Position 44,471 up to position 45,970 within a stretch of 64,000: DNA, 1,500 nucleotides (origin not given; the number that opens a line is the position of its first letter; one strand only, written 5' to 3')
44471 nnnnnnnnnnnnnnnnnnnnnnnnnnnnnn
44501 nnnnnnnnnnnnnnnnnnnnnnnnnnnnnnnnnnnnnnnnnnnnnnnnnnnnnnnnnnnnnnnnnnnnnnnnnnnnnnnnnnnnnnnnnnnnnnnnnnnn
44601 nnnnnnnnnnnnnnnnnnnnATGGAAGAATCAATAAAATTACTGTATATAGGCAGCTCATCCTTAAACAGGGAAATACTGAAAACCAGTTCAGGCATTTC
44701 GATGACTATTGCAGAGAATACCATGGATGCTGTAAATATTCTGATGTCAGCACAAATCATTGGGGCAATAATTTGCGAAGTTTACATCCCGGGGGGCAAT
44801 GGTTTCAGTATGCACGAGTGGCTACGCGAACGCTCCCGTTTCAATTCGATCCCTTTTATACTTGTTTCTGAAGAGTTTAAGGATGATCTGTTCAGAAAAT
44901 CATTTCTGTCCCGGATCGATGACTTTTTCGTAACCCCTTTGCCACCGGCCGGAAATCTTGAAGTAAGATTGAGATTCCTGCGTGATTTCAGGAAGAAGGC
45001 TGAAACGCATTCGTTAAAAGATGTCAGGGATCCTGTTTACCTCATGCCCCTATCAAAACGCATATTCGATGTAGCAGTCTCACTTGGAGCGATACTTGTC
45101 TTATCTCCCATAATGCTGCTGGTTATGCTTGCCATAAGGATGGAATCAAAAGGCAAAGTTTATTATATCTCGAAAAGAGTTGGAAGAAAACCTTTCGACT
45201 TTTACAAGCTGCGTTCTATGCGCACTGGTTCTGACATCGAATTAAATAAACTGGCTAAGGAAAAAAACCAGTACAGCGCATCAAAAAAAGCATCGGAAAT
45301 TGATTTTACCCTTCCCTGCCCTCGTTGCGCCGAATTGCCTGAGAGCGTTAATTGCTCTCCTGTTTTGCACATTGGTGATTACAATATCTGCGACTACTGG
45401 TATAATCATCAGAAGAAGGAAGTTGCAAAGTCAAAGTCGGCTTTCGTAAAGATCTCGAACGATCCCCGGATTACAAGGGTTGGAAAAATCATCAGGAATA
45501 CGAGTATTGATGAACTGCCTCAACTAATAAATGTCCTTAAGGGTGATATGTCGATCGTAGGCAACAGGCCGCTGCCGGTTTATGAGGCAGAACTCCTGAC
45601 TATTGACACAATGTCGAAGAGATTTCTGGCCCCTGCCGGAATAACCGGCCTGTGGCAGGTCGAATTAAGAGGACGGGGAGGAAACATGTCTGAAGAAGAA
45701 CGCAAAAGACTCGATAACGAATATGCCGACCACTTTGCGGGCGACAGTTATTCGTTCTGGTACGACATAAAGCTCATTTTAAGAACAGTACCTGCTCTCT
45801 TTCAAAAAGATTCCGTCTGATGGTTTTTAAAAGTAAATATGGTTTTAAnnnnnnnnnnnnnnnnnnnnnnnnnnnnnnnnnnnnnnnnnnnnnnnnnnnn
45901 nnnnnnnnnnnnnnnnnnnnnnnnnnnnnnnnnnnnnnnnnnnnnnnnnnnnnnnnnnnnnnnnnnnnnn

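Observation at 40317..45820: Phosphorelay wired directly to the priming enzyme of a polysaccharide pathway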

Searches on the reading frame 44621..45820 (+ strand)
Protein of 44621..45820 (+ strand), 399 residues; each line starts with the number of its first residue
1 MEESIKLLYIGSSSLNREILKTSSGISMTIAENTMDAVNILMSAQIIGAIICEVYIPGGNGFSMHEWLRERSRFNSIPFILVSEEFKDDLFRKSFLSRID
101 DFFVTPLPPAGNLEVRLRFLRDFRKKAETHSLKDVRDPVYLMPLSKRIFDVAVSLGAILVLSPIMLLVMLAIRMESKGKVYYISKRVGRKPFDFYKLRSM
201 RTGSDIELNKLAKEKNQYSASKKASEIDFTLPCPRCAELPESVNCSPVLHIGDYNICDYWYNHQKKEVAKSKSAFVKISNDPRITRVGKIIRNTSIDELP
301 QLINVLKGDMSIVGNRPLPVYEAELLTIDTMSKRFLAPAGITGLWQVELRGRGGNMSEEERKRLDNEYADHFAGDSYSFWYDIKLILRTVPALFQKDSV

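Call 3: search_protein_families(library=pfam, proteins=[window:44621-45820:+], max_evalue=0.01)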
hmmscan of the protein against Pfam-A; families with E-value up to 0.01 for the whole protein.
window:44621-45820:+ (399 aa): 2 families
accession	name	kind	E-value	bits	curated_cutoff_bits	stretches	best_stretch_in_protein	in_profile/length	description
PF02397.22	Bac_transf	-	1.1e-51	175.4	27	2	269-394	61-178/179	Bacterial sugar transferase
PF00072.30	Response_reg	-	4.4e-06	27.3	30.2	1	15-106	13-100/111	Response regulator receiver domain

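Call 4: search_protein_families(library=ncbifam, proteins=[window:44621-45820:+], max_evalue=0.01)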
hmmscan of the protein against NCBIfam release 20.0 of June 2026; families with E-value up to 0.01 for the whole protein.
window:44621-45820:+ (399 aa): 11 families
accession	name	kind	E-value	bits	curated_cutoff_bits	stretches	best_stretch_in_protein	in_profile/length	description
TIGR03025.1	EPS_sugtrans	subfamily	2.2e-61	208.5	295.55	1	144-397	256-442/445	exopolysaccharide biosynthesis polyprenyl glycosylphosphotransferase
TIGR03022.1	WbaP_sugtrans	subfamily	7.3e-50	170.5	403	2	264-397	329-453/456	undecaprenyl-phosphate galactose phosphotransferase WbaP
TIGR03023.1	WcaJ_sugtrans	equivalog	5e-49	167.8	410.75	2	273-396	329-449/453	undecaprenyl-phosphate glucose phosphotransferase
NF052601.1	undeca_RfbP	equivalog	4.5e-43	147.3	330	2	275-393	126-235/244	undecaprenyl-phosphate galactose phosphotransferase family protein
NF041877.1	EPS_EpsZ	equivalog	1.3e-39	136.1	800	2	274-393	342-452/459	exopolysaccharide biosynthesis polyisoprenyl-phosphate hexose-1-phosphate transferase EpsZ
TIGR03013.1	EpsB_2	subfamily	7.4e-34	117.6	393.35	2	269-391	315-434/443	TIGR03013 family XrtA/PEP-CTERM system glycosyltransferase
NF011751.0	PRK15204.1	equivalog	8.8e-30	103.7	907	2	276-397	361-473/476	undecaprenyl-phosphate galactose phosphotransferase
NF050817.1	PolSacchBiosHfsE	equivalog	1.1e-29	103.5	750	2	263-395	327-461/467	polysaccharide biosynthesis protein HfsE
NF007518.0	PRK10124.1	equivalog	2.4e-28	99.1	684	2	276-391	341-455/464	undecaprenyl-phosphate glucose phosphotransferase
NF045514.1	glycotran_HepC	equivalog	3.7e-19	68.9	140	1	143-323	114-217/220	heterocyst development glycosyltransferase HepC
NF007969.0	PRK10693.1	equivalog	0.0074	15.3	329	0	22-83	28-86/337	two-component system response regulator RssB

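Call 13: find_homologous_proteins(query=window:44621-45820:+, max_evalue=1e-10)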
Query window:44621-45820:+ (399 aa): 8000 proteins with E <= 1e-10 among 8000 candidates; the best 120 are listed.
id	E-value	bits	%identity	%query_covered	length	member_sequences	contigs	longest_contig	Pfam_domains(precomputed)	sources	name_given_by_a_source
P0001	1.7e-240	815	91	100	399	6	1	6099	PF02397.23,PF00072.31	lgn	-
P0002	1.2e-219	747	82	100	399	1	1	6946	PF02397.23,PF00072.31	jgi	jgi:lipopolysaccharide/colanic/teichoic acid biosynthesis glycosyltransferase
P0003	7.5e-218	741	82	100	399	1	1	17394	PF02397.23,PF00072.31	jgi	jgi:lipopolysaccharide/colanic/teichoic acid biosynthesis glycosyltransferase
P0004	2.0e-201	687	76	100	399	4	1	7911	PF02397.23,PF00072.31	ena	-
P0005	4.3e-195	666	86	84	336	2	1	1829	PF02397.23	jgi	jgi:lipopolysaccharide/colanic/teichoic acid biosynthesis glycosyltransferase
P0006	2.0e-192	657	72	100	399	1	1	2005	PF02397.23,PF00072.31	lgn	-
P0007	5.9e-190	649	72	100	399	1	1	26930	PF02397.23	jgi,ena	jgi:lipopolysaccharide/colanic/teichoic acid biosynthesis glycosyltransferase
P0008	1.4e-189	648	72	100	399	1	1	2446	PF02397.23,PF00072.31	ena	-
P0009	1.8e-189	647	71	100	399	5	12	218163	PF02397.23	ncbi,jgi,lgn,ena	jgi:lipopolysaccharide/colanic/teichoic acid biosynthesis glycosyltransferase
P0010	3.2e-188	643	73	99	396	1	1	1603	PF02397.23,PF00072.31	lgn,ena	-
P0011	5.7e-188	643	71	100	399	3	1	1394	PF02397.23,PF00072.31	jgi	jgi:lipopolysaccharide/colanic/teichoic acid biosynthesis glycosyltransferase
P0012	1.2e-187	641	71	100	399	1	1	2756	PF02397.23,PF00072.31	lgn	-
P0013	5.1e-187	639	71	100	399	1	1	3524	PF02397.23,PF00072.31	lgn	-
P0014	8.1e-187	639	70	100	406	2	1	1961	PF02397.23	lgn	-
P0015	8.6e-187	639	71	100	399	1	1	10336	PF02397.23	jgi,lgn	jgi:lipopolysaccharide/colanic/teichoic acid biosynthesis glycosyltransferase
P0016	8.9e-187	639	71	100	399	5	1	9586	PF02397.23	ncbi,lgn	-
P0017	2.2e-186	637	70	100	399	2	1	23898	PF02397.23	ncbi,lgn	-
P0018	2.5e-186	637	70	100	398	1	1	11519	PF02397.23,PF00072.31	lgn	-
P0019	9.8e-186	635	69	100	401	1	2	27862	PF02397.23,PF00072.31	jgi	jgi:lipopolysaccharide/colanic/teichoic acid biosynthesis glycosyltransferase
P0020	1.0e-185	635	70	100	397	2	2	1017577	PF02397.23,PF00072.31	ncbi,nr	ncbi:MAG: sugar transferase [Bacteroidales bacterium]|nr:sugar transferase [Bacteroidales bacterium]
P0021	2.0e-185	634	71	100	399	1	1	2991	PF02397.23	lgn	-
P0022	2.1e-185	634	70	99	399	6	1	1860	PF02397.23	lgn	-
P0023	2.7e-185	634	71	100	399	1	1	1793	PF02397.23,PF00072.31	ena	-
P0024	4.2e-184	630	68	100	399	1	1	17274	PF02397.23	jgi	jgi:lipopolysaccharide/colanic/teichoic acid biosynthesis glycosyltransferase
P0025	4.3e-184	630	70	100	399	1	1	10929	PF02397.23,PF00072.31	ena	-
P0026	4.7e-184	630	70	100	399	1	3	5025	PF02397.23,PF00072.31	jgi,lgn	-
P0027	6.9e-184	629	70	100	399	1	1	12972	PF02397.23,PF00072.31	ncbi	-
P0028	2.8e-183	627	70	100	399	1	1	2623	PF02397.23,PF00072.31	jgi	jgi:lipopolysaccharide/colanic/teichoic acid biosynthesis glycosyltransferase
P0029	4.9e-183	626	70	100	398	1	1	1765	PF02397.23,PF00072.31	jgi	jgi:lipopolysaccharide/colanic/teichoic acid biosynthesis glycosyltransferase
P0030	5.4e-183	626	69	100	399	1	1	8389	PF02397.23,PF00072.31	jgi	-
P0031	1.3e-182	625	69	100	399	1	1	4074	PF02397.23,PF00072.31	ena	-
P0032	2.1e-182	624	70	100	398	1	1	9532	PF02397.23,PF00072.31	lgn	-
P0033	2.9e-182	624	69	100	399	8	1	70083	PF02397.23,PF00072.31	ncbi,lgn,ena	-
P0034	3.6e-182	623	69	100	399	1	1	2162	PF02397.23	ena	-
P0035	4.2e-182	623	70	100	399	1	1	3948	PF02397.23,PF00072.31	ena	-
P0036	6.3e-182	623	70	100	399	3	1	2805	PF02397.23,PF00072.31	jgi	-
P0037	8.8e-182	622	69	100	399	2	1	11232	PF02397.23,PF00072.31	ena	-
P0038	1.9e-181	621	69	100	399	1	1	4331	PF02397.23,PF00072.31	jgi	-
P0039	3.7e-181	620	67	100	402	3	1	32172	PF02397.23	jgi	jgi:lipopolysaccharide/colanic/teichoic acid biosynthesis glycosyltransferase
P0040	5.4e-181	620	69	100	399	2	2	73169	PF02397.23,PF00072.31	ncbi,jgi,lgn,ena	-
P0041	7.6e-181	619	68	100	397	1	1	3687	PF02397.23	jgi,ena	-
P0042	1.2e-180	618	69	99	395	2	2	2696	PF02397.23,PF00072.31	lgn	-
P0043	1.2e-180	618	69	100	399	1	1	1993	PF02397.23,PF00072.31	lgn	-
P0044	2.2e-180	618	68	100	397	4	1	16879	PF02397.23,PF00072.31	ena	-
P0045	3.7e-180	617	68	100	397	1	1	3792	PF02397.23,PF00072.31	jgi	jgi:lipopolysaccharide/colanic/teichoic acid biosynthesis glycosyltransferase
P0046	7.6e-180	616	69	100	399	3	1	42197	PF02397.23,PF00072.31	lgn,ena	-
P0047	9.0e-180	616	68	100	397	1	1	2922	PF02397.23,PF00072.31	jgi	jgi:lipopolysaccharide/colanic/teichoic acid biosynthesis glycosyltransferase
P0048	2.7e-179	614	68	100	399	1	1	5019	PF02397.23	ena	-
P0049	3.0e-179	614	68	100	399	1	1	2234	PF02397.23,PF00072.31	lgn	-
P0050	3.1e-179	614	68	100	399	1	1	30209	PF02397.23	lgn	-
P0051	4.7e-179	613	67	100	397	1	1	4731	PF02397.23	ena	-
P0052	5.8e-179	613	67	100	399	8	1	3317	PF02397.23,PF00072.31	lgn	-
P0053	8.0e-179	612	69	98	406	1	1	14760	PF02397.23,PF00072.31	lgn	-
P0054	1.8e-178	611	68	100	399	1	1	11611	PF02397.23,PF00072.31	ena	-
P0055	2.7e-178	611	66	100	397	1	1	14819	PF02397.23,PF00072.31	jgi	jgi:lipopolysaccharide/colanic/teichoic acid biosynthesis glycosyltransferase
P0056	3.3e-178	610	68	100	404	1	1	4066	PF02397.23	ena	-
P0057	6.8e-178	609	66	100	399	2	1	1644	PF02397.23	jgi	-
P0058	1.1e-177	609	67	100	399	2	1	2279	PF02397.23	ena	-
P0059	1.1e-177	609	68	100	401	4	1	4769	PF02397.23,PF00072.31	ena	-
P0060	1.2e-177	609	67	100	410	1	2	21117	PF02397.23,PF00072.31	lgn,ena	-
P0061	1.4e-177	608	68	100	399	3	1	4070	PF02397.23,PF00072.31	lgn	-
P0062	1.6e-177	608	67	100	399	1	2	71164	PF02397.23,PF00072.31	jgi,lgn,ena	-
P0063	2.9e-177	607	67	100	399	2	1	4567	PF02397.23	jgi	jgi:lipopolysaccharide/colanic/teichoic acid biosynthesis glycosyltransferase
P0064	3.0e-177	607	68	98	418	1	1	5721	PF02397.23,PF00072.31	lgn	-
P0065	3.5e-177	607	69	96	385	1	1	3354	PF02397.23,PF00072.31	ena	-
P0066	4.2e-177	607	65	100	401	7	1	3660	PF02397.23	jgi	-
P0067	4.6e-177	607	66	99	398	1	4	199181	PF02397.23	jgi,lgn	jgi:lipopolysaccharide/colanic/teichoic acid biosynthesis glycosyltransferase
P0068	8.3e-177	606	67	100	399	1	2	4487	PF02397.23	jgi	jgi:lipopolysaccharide/colanic/teichoic acid biosynthesis glycosyltransferase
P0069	1.8e-176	605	66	100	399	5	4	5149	PF02397.23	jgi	jgi:lipopolysaccharide/colanic/teichoic acid biosynthesis glycosyltransferase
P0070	1.8e-176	605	68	100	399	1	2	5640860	PF02397.23,PF00072.31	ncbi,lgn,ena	-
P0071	1.9e-176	605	68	100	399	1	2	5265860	PF02397.23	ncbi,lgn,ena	-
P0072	2.7e-176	604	66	100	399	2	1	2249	PF02397.23,PF00072.31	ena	-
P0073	2.7e-176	604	65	100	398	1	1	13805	PF02397.23,PF00072.31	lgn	-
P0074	3.2e-176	604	66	100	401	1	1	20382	PF02397.23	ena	-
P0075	4.4e-176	603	65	100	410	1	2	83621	PF02397.23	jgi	-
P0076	9.3e-176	602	67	100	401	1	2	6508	PF02397.23,PF00072.31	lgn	-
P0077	1.1e-175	602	66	99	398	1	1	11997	PF02397.23,PF00072.31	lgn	-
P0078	1.3e-175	602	66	100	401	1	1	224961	PF02397.23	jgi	jgi:lipopolysaccharide/colanic/teichoic acid biosynthesis glycosyltransferase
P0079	1.5e-175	602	66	99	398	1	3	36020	PF02397.23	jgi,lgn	jgi:Sugar transferases involved in lipopolysaccharide synthesis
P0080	2.0e-175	601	67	100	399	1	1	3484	PF02397.23,PF00072.31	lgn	-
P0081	2.1e-175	601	66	100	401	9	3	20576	PF02397.23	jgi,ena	-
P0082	4.2e-175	600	66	100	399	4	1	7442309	PF02397.23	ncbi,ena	-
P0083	4.3e-175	600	66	100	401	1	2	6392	PF02397.23,PF00072.31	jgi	-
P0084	4.3e-175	600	67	100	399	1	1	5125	PF02397.23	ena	-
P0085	4.6e-175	600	66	100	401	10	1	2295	PF02397.23,PF00072.31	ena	-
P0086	7.1e-175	599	65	100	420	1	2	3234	PF02397.23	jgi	-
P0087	8.8e-175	599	65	100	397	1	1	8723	PF02397.23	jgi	jgi:lipopolysaccharide/colanic/teichoic acid biosynthesis glycosyltransferase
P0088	1.1e-174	599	66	99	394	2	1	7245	PF02397.23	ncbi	-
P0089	2.1e-174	598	66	100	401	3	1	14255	PF02397.23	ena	-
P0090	2.5e-174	598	67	100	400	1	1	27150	PF02397.23,PF00072.31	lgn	-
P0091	2.6e-174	598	66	100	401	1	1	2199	PF02397.23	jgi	-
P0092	3.8e-174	597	66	100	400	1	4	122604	PF02397.23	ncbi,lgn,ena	ncbi:MAG: sugar transferase [Bacteroidota bacterium]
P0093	4.5e-174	597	67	100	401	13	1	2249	PF02397.23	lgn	-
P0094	5.8e-174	596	65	100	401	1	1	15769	PF02397.23,PF00072.31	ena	-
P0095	6.4e-174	596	66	100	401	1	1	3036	PF02397.23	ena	-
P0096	6.9e-174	596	65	100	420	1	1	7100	PF02397.23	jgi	-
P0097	7.5e-174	596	66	100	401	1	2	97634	PF02397.23,PF00072.31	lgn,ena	-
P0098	8.5e-174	596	66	100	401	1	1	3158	PF02397.23,PF00072.31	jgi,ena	-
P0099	1.4e-173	595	66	100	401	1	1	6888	PF02397.23,PF00072.31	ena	-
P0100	2.2e-173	595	65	100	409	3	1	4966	PF02397.23,PF00072.31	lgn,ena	-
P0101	2.3e-173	594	66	100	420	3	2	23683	PF02397.23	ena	-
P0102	3.1e-173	594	66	100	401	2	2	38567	PF02397.23,PF00072.31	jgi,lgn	jgi:lipopolysaccharide/colanic/teichoic acid biosynthesis glycosyltransferase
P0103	3.2e-173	594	66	100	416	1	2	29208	PF02397.23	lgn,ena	-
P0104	3.4e-173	594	66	100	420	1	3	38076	PF02397.23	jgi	-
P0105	3.4e-173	594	66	100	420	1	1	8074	PF02397.23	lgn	-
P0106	3.4e-173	594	65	100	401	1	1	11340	PF02397.23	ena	-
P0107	3.4e-173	594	66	100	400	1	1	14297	PF02397.23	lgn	-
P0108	4.3e-173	594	65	100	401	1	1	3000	PF02397.23,PF00072.31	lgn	-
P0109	5.0e-173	593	65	100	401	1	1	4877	PF02397.23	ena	-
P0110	5.2e-173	593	66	100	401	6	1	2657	PF02397.23,PF00072.31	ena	-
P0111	6.0e-173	593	65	100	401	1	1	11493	PF02397.23,PF00072.31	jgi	-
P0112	6.7e-173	593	65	100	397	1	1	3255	PF02397.23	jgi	jgi:lipopolysaccharide/colanic/teichoic acid biosynthesis glycosyltransferase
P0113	8.5e-173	593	65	100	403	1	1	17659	PF02397.23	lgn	-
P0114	9.0e-173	593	66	100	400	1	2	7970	PF02397.23,PF00072.31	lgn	-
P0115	9.1e-173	592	66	100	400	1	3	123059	PF02397.23,PF00072.31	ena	-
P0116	9.4e-173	592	66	100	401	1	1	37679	PF02397.23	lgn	-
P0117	1.0e-172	592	66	100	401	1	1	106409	PF02397.23,PF00072.31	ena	-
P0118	1.4e-172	592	66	99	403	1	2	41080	PF02397.23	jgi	-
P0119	1.4e-172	592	66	99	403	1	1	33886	PF02397.23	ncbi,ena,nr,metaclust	ncbi:MAG TPA: sugar transferase [Prolixibacteraceae bacterium]|nr:sugar transferase [Prolixibacterac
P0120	1.6e-172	592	66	100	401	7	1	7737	PF02397.23,PF00072.31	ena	-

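Call 23: find_related_loci(query=window:44621-45820:+, collection=genome_contigs, flank=10000)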
Query window:44621-45820:+ (399 aa) in genome_contigs; peptide patterns used: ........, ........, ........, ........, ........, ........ (x = any residue, [..] = any of these).
600 stretches matched a pattern (row limit reached: there are more); 597 encode a relative of the query (tblastn E <= 1e-3); the best 80 are kept; 80 distinct loci.
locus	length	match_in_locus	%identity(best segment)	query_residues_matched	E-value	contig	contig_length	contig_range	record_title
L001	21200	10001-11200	60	1-399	2e-161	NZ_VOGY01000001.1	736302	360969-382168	Algibacter pacificus strain H164 Scaffold1_1, whole genome shotgun sequence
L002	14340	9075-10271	59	1-399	4e-157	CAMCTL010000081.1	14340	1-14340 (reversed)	MAG: Flavobacterium psychrophilum isolate MsH-01oct19-117 genome assembly, contig: MsH-01oct19-C8718, whole genome shotg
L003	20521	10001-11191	61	1-399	8e-157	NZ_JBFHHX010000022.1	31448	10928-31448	MAG: Lutibacter sp. isolate Mix_sand07.2021.05.G.23 k141_6114_length_31448_cov_212.0453, whole genome shotgun sequence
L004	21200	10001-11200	58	1-399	8e-152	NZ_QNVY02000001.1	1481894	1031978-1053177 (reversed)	Flavobacterium petrolei strain Kopri-42 1, whole genome shotgun sequence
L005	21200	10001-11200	57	1-399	1e-149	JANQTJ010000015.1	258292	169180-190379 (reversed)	MAG: Flaviramulus sp. isolate MAG_06 P22051_101_S23_metaspades_1_258292_cov_8, whole genome shotgun sequence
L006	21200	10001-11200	59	1-399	8e-148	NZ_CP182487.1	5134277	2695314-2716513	Flavobacterium sp. RS13.1 chromosome, complete genome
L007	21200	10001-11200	56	1-399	2e-143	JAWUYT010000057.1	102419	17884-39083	MAG: Polaribacter sp. isolate HBSea_ice_MAG886 BAT.886_963787_flag=1_multi=8.2717_len=102419, whole genome shotgun seque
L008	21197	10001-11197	57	1-399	1e-146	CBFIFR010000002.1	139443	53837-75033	MAG: Polaribacter sp. isolate Co_bin_736_indstr genome assembly, contig: Co_bin_736_indstr_c2, whole genome shotgun sequ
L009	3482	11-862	72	116-399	1e-142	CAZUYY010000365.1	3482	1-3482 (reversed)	MAG TPA_asm: uncultured Prolixibacteraceae bacterium isolate binchicken_co3_102 genome assembly, contig: NODE_91891_leng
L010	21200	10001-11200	56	1-399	2e-144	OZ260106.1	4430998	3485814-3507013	MAG: uncultured Bacteroidia bacterium isolate CRY1-m2-bin03 genome assembly, chromosome: 1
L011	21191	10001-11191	52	5-399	8e-131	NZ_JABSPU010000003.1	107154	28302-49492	MAG: Gilvibacter sp. isolate DT_42 DT-Gilvibacter-1_scaffold_3, whole genome shotgun sequence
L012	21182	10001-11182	50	5-399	1e-119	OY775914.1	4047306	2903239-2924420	MAG: Bacteroidales bacterium isolate 7de1171c-092d-4693-a70e-3c34f944b135 genome assembly, chromosome: 1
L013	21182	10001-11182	53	3-399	5e-115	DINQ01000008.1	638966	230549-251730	MAG TPA_asm: Bacteroidales bacterium UBA5536 UBA5536_contig_296, whole genome shotgun sequence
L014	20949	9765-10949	50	5-399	5e-117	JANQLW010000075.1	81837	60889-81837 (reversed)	MAG: Bacteroidales bacterium isolate PL25a_bin.72 k99_5137833, whole genome shotgun sequence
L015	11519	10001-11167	50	6-399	9e-114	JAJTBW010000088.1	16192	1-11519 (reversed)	MAG: Sphingobacteriia bacterium isolate MS_R2_22 NODE_763_length_16192_cov_5.537027, whole genome shotgun sequence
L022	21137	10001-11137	43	6-399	1e-87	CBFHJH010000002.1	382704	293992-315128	MAG: Croceimicrobium sp. isolate AGTU_285_bin_34_strict genome assembly, contig: AGTU_285_bin_34_strict_c2, whole genome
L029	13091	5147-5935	51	131-399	4e-68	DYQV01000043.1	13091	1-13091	MAG TPA_asm: Rikenella microfusus isolate SulCav_GS10_10_2_37_101 SulCav_GS10_10_7764_length_13091_cov_61_992712, whole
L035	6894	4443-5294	43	68-399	3e-60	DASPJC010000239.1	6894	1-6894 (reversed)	MAG TPA_asm: Ohtaekwangia sp. isolate SMAG_U11999 k141_368776, whole genome shotgun sequence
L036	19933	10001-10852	42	68-399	5e-60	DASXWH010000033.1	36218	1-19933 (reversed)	MAG TPA_asm: Ohtaekwangia sp. isolate SMAG_U4766 k141_431415, whole genome shotgun sequence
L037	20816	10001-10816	42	77-399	1e-59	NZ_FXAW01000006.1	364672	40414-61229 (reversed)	Marivirga sericea strain DSM 4125, whole genome shotgun sequence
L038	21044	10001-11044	36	7-396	3e-58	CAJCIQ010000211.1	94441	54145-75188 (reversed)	Beijerinckiaceae bacterium isolate BOG_genome_mining.200 genome assembly, contig: k141_2645434, whole genome shotgun seq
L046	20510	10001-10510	40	175-398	4e-39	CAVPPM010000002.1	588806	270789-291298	MAG: uncultured Sphingobacteriales bacterium isolate MFD09848.bin.2.4 genome assembly, contig: contig_13832, whole genom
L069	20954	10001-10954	30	25-389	7e-28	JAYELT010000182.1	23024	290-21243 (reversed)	MAG: Chloroflexota bacterium isolate MAG100 MAG100_182, whole genome shotgun sequence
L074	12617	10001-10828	30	65-399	2e-27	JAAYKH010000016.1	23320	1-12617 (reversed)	MAG: Chloroflexota bacterium isolate AS10tlH2TH_389 40985_AS10, whole genome shotgun sequence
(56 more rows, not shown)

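Call 38: predict_structure(alignment_id=A2)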
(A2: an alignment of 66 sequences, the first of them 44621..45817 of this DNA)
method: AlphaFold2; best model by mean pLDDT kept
length: 399 residues; sequences in the alignment: 66
mean_pLDDT: 67.1   pTM: 0.38
mean pLDDT of the five models: 67.1, 63.5, 63.4, 63.3, 60.4
residues with pLDDT >= 90: 68; 70-90: 114; 50-70: 132; < 50: 85
segments of 3 or more residues with pLDDT < 50: 130-135, 177-179, 183-185, 187-205, 216-222, 272-277, 308-342
pLDDT, mean of each block of 10 residues (from residue 1): 81 89 87 89 86 91 92 89 93 93 91 89 75 49 70 75 73 58 48 42 49 46 60 81 77 78 67 48 58 53 50 36 37 42 53 56 60 57 63 52
secondary structure, 60 per line:
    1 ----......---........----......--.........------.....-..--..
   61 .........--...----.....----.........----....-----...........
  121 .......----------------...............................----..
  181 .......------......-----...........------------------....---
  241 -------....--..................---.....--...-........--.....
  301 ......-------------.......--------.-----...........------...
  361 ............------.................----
elements in order: E5-10 H14-21 E26-31 H34-42 E49-53 H61-69 E79-83 H88-96 E101-104 H110-127 H144-174 E179-187 E194-199 H205-215 H234-237 E248-251 E254-257 H258-271 E275-279 H286-293 H296-306 H320-326 H341-351 H358-372 H379-395
